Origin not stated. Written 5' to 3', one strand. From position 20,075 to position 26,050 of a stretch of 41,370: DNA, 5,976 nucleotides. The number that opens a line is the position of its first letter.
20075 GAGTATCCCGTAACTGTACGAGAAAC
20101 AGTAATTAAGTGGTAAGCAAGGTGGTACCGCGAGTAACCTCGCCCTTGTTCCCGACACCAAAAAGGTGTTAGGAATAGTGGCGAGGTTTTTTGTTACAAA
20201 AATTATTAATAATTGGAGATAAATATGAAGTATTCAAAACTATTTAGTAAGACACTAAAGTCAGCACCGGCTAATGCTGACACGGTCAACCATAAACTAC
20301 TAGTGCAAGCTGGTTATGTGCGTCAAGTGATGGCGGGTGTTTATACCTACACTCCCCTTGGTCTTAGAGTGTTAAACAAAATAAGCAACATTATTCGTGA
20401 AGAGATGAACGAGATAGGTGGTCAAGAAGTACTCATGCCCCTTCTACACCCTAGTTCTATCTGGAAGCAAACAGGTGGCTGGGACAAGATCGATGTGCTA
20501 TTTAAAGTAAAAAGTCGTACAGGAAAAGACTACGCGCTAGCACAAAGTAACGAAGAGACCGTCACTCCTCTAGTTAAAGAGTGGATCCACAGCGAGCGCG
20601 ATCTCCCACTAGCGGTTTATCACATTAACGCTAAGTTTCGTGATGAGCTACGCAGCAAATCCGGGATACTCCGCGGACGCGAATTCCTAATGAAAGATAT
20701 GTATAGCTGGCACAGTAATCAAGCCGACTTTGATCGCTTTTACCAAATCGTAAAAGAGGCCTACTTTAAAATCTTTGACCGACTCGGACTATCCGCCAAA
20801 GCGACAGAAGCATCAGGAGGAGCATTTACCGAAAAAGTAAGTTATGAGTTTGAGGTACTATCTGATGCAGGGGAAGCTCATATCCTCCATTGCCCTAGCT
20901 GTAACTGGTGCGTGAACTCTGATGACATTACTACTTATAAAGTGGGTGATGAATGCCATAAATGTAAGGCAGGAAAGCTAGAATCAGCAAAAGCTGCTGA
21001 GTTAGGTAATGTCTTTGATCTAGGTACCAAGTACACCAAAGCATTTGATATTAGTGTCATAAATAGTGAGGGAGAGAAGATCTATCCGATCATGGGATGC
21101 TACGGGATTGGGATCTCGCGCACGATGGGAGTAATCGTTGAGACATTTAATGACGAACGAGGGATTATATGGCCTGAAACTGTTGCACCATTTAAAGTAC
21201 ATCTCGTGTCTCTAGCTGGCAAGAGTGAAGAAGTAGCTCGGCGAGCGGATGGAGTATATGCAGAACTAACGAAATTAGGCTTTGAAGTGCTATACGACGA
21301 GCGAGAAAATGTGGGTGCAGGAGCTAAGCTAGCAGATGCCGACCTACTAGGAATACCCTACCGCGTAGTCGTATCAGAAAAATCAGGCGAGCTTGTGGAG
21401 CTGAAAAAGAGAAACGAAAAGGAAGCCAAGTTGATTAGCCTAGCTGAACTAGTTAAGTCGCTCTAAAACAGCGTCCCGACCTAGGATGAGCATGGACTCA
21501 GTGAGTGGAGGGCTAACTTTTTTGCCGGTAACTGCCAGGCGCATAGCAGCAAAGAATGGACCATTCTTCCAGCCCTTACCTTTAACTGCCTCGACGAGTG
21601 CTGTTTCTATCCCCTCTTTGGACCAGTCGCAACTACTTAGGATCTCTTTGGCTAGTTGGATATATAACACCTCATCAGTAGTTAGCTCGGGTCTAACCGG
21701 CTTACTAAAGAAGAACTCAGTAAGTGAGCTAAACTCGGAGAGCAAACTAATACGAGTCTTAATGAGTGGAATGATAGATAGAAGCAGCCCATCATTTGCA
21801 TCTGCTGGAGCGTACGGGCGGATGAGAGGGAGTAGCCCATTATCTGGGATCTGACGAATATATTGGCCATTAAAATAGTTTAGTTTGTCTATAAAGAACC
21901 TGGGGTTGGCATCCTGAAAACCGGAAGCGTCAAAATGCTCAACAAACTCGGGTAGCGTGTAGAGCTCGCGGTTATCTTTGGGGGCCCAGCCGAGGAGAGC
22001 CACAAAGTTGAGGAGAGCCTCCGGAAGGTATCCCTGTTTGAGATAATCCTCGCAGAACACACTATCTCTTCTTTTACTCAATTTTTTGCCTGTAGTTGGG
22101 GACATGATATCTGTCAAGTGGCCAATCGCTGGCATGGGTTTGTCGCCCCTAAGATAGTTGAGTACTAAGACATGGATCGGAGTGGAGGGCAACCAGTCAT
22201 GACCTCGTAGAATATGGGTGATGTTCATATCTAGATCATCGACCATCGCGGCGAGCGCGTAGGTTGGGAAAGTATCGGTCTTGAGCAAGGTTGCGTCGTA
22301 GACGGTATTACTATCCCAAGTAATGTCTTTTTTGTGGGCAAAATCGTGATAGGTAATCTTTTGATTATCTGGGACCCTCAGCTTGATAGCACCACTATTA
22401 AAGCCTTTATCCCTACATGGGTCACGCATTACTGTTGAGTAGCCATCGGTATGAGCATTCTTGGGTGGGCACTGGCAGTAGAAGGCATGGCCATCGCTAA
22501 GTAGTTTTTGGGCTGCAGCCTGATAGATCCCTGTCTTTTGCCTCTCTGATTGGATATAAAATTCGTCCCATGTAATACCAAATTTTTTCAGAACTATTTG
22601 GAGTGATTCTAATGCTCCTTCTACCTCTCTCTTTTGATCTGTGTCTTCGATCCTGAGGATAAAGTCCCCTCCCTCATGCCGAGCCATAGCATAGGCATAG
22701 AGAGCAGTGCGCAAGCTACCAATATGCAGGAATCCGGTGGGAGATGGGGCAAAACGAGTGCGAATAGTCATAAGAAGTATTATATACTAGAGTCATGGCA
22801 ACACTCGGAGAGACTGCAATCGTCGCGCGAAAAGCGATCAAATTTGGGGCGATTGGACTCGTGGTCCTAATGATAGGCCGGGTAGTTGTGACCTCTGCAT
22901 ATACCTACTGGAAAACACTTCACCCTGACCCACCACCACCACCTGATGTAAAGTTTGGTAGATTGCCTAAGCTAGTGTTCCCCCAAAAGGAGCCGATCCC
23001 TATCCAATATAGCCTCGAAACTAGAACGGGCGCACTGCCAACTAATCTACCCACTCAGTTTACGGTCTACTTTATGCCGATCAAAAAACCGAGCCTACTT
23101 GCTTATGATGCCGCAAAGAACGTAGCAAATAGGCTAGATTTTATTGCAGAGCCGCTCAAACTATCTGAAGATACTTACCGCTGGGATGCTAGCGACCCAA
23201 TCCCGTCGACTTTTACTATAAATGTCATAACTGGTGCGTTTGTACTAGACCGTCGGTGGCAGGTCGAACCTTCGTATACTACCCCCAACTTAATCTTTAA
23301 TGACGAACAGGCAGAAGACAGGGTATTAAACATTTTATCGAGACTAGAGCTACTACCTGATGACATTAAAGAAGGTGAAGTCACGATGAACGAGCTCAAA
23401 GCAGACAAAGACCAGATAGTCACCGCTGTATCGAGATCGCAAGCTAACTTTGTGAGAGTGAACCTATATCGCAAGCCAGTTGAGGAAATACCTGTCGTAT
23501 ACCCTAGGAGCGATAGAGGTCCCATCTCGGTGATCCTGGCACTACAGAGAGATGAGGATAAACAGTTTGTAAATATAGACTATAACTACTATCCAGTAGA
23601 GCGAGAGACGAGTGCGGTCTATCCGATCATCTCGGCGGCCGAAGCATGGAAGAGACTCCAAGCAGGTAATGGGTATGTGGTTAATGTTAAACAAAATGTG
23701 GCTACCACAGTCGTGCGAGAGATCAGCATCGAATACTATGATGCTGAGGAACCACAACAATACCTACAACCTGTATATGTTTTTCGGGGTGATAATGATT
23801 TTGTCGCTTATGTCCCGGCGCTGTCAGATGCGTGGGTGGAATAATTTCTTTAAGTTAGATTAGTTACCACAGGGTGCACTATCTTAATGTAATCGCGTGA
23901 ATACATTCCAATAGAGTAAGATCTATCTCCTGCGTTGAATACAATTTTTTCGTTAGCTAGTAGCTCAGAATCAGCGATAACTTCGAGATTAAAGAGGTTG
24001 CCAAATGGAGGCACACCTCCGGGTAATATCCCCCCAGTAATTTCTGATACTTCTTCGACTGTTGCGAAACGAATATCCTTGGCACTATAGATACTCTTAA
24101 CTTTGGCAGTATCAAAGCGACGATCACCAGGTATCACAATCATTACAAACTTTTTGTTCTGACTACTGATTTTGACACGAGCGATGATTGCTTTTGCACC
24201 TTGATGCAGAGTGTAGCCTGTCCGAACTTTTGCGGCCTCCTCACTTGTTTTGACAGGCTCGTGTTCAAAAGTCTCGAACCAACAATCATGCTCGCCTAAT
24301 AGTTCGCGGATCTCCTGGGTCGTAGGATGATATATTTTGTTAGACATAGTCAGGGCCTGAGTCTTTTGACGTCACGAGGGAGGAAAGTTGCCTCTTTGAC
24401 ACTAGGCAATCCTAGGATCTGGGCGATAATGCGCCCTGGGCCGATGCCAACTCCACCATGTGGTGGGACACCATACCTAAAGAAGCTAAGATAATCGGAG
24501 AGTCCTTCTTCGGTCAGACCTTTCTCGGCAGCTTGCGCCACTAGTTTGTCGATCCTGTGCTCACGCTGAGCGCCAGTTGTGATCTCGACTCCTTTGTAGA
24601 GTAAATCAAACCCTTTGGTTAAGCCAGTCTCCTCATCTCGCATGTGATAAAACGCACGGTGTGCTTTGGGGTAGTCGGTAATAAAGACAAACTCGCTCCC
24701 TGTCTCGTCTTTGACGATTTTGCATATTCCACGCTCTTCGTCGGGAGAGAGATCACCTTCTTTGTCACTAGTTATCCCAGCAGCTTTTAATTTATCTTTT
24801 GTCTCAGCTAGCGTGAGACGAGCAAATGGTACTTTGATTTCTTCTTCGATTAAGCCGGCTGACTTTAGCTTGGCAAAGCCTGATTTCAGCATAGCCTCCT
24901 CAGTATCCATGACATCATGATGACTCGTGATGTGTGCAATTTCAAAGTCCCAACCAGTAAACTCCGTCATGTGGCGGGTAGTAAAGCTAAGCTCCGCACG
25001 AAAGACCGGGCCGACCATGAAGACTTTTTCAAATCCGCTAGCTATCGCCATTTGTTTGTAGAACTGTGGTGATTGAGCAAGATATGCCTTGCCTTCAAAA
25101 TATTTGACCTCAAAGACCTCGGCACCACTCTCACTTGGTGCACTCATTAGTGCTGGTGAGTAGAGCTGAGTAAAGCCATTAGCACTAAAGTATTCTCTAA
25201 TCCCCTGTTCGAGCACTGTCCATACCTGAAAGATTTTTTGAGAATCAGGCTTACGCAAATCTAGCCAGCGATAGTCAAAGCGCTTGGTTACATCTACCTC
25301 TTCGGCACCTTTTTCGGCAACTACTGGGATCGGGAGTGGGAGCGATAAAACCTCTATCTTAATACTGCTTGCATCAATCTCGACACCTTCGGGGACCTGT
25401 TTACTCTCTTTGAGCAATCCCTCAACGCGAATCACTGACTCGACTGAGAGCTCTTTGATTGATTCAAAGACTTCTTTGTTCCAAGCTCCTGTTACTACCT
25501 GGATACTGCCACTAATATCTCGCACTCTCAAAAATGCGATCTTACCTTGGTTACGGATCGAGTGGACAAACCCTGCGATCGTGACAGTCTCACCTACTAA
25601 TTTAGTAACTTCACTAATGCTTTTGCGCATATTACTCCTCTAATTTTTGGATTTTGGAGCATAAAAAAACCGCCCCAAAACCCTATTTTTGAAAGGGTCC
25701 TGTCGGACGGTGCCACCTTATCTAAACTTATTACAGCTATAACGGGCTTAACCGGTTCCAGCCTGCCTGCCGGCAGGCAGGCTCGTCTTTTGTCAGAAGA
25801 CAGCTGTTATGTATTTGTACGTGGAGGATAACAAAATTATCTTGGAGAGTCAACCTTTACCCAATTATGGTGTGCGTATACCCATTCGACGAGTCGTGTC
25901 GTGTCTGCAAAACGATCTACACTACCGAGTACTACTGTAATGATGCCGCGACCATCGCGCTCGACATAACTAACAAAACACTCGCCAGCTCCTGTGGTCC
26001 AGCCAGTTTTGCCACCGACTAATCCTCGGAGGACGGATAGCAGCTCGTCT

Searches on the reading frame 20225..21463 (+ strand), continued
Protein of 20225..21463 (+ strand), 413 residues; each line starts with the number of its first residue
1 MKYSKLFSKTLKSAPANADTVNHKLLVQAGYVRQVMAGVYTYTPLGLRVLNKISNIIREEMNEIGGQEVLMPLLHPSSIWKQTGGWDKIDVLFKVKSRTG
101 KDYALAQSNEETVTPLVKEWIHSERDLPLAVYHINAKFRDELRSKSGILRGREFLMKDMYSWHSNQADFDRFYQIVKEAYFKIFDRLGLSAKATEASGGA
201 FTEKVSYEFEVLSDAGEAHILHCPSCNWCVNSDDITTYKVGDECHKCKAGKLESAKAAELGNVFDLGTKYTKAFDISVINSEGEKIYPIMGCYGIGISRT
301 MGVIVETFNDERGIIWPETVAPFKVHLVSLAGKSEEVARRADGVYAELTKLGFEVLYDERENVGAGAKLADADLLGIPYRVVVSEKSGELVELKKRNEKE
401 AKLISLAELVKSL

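Call 63: find_encoding_contigs(protein=P0045, flank=6500, max_places=3)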
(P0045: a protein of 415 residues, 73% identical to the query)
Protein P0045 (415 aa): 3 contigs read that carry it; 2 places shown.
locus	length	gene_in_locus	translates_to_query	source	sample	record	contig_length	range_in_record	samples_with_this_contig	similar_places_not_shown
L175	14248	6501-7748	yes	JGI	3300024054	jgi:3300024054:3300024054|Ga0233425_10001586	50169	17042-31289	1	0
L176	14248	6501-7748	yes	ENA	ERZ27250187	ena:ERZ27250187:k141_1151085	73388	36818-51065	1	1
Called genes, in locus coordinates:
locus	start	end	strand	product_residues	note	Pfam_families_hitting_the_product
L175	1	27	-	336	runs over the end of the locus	PF00224:PK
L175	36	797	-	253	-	PF01507:PAPS_reduct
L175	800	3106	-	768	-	PF09992:NAGPA (weak)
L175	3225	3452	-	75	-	-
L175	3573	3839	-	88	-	-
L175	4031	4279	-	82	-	-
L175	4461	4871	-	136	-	-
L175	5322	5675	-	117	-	PF03819:MazG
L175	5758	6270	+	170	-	-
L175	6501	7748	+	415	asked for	PF00587:tRNA-synt_2b, PF03129:HGTP_anticodon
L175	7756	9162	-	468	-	PF00749:tRNA-synt_1c, PF19269:Anticodon_2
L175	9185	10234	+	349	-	-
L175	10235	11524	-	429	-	PF01336:tRNA_anti-codon, PF00152:tRNA-synt_2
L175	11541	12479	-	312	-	PF00768:Peptidase_S11, PF02113:Peptidase_S13 (weak)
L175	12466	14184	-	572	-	PF01368:DHH, PF02272:DHHA1, PF17768:RecJ_OB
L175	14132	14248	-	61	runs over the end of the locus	-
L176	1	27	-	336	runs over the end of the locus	PF00224:PK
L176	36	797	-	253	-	PF01507:PAPS_reduct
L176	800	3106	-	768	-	PF09992:NAGPA (weak)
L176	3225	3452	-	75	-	-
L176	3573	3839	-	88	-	-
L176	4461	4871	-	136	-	-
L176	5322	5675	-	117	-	PF03819:MazG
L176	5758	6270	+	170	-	-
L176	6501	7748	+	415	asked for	PF00587:tRNA-synt_2b, PF03129:HGTP_anticodon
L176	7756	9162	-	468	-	PF00749:tRNA-synt_1c, PF19269:Anticodon_2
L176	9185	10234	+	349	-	-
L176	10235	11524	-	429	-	PF01336:tRNA_anti-codon, PF00152:tRNA-synt_2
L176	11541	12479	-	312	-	PF00768:Peptidase_S11, PF02113:Peptidase_S13 (weak)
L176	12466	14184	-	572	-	PF01368:DHH, PF02272:DHHA1, PF17768:RecJ_OB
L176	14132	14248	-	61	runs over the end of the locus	-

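Call 70: search_protein_families(library=ncbifam, proteins=[L037:4676-7231:+, window:20225-21463:+], max_evalue=0.00001)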
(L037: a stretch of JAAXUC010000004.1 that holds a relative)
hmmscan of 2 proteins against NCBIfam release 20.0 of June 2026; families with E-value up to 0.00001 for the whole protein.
L037:4676-7231:+ (852 aa): 16 families
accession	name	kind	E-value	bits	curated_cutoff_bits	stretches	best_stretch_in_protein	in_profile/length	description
TIGR00392.1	ileS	equivalog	6.5e-265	881.5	621.4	1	6-846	2-848/861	isoleucine--tRNA ligase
NF000257.1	MupA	exception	4.7e-217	723.2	1900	1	10-845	3-815/1024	mupirocin-resistant isoleucine--tRNA ligase MupA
NF000258.1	MupB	exception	9.4e-211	702.4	1900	1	16-847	9-819/1033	mupirocin-resistant isoleucine--tRNA ligase MupB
TIGR00422.1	valS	equivalog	3.2e-128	429.1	612.1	2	322-845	254-755/863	valine--tRNA ligase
NF009687.0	PRK13208.1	equivalog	3.3e-127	425.8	738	2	322-846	253-760/801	valine--tRNA ligase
NF004349.1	PRK05729.1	equivalog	5.7e-108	362.3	704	2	323-843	249-737/860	valine--tRNA ligase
NF040702.1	ileS_w_GNAT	exception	5.3e-85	285.9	1999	2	295-795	468-961/1100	isoleucine--tRNA ligase, N-acetyltransferase domain-containing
NF011492.0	PRK14900.1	equivalog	7.3e-71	239.3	1783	2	326-796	268-713/1044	valine--tRNA ligase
NF000540.1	alt_ValS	exception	1.7e-65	221.5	900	2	374-841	336-794/827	valine--tRNA ligase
NF008957.0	PRK12300.1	subfamily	7.7e-58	196.2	677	2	374-824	397-813/946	leucine--tRNA ligase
TIGR00395.1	leuS_arch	equivalog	1.6e-52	178.6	648.5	2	375-824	396-817/938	leucine--tRNA ligase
TIGR00396.1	leuS_bact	equivalog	7.2e-38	130.3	548.4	3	12-197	3-168/843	leucine--tRNA ligase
TIGR00398.1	metG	equivalog_domain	1.4e-27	96.6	336.35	2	594-791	312-502/530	methionine--tRNA ligase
NF008900.0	PRK12267.1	equivalog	1.2e-18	67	598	1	545-791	236-477/648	methionine--tRNA ligase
NF001100.0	PRK00133.1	equivalog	5.1e-18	65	587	1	595-800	316-511/676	methionine--tRNA ligase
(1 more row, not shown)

window:20225-21463:+ (413 aa): 9 families
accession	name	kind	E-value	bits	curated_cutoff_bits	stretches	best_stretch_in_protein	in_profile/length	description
NF006625.0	PRK09194.1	equivalog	4.9e-146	487.9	558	2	1-236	1-237/559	proline--tRNA ligase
TIGR00409.1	proS_fam_II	equivalog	4.3e-131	438.6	306.7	2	1-231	1-232/568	proline--tRNA ligase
NF008979.1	PRK12325.1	exception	8.2e-118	394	550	1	1-412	1-435/437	proline--tRNA ligase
TIGR00408.1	proS_fam_I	equivalog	6.8e-40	137.4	437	2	254-411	215-375/475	proline--tRNA ligase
TIGR00418.1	thrS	equivalog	1.2e-23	83.9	383.65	2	33-195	187-350/565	threonine--tRNA ligase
NF003211.1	PRK04173.1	equivalog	1.6e-18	66.8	312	1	124-412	185-453/454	glycine--tRNA ligase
TIGR00389.1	glyS_dimeric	equivalog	1.1e-17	63.8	243.3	1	282-412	424-560/565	glycine--tRNA ligase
NF003068.0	PRK03991.1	equivalog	2.3e-13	49.4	484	1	116-412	296-587/613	threonine--tRNA ligase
NF002120.0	PRK00960.1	equivalog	4.2e-06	25.6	611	0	23-84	199-262/518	serine--tRNA ligase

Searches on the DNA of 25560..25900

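Call 62: search_rna_families(source=window, start=25560, end=25900, threshold=evalue, max_evalue=10, show_alignments=1)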
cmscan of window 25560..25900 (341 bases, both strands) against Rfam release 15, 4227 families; matches with E-value up to 10: 1.
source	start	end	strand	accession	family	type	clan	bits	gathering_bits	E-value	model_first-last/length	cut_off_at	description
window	25756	25785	-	RF03973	mir-5615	Gene; miRNA;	-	13.6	82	8.2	1-61/61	no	mir-5615 microRNA precursor family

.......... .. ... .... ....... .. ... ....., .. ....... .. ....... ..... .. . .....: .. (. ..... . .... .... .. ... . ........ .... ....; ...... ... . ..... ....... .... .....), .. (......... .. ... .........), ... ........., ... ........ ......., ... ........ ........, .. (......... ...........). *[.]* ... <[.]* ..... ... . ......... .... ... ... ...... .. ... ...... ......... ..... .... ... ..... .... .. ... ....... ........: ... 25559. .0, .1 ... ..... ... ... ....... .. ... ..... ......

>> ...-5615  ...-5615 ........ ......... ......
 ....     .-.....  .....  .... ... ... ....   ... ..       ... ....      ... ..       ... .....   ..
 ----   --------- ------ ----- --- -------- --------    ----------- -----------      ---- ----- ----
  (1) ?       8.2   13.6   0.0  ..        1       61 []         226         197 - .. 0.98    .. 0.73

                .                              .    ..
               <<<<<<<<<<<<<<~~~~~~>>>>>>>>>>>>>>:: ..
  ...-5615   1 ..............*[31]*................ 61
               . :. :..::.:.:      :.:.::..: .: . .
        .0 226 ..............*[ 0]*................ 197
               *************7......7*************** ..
